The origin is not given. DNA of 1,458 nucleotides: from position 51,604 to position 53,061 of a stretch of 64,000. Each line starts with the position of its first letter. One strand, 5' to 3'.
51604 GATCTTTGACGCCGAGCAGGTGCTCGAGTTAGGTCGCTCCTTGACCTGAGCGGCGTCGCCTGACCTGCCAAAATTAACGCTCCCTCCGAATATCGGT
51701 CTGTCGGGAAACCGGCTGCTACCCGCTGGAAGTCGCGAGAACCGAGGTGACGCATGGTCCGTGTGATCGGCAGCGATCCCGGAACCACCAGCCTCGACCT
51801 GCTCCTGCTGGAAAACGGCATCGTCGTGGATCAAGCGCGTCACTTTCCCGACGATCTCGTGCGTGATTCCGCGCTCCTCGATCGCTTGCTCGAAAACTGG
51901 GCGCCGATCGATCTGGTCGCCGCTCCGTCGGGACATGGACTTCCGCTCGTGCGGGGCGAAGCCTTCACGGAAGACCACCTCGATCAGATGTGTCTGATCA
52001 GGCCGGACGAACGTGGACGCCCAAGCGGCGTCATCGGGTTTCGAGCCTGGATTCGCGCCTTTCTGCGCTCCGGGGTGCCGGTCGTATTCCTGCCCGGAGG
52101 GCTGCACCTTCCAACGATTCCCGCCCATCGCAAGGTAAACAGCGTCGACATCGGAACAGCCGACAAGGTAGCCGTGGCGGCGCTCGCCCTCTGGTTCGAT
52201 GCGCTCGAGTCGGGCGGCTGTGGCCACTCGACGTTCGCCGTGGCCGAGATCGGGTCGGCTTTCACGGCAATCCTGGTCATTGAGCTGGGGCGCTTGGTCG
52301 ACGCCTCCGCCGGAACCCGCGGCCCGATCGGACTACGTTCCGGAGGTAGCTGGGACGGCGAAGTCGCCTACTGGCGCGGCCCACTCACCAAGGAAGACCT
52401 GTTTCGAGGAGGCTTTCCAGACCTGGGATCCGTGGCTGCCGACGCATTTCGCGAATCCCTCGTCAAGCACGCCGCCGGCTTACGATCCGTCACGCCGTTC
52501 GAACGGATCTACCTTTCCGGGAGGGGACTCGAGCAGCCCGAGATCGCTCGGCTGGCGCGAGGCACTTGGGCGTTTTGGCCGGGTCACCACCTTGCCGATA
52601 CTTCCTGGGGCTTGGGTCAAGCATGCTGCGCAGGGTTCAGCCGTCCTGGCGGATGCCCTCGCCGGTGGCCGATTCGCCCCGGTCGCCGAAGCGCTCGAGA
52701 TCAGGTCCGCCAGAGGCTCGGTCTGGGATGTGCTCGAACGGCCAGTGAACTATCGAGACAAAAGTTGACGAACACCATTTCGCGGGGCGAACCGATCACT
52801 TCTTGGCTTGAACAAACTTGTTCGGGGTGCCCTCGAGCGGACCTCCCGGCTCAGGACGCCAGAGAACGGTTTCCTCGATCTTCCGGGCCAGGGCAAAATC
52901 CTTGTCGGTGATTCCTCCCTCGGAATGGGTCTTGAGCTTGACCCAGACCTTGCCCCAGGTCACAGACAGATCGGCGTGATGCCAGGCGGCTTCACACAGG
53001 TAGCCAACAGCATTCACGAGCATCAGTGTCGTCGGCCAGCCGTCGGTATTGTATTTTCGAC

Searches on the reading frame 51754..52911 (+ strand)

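Call 20: search_protein_families(library=pfam, proteins=[window:51754-52911:+], max_evalue=0.0001)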
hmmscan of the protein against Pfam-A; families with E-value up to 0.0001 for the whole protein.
window:51754-52911:+ (385 aa): 1 family
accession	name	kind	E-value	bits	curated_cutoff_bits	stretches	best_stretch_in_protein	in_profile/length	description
PF07318.18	DUF1464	-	2.4e-48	165.5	23.5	1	6-265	1-267/327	Protein of unknown function (DUF1464)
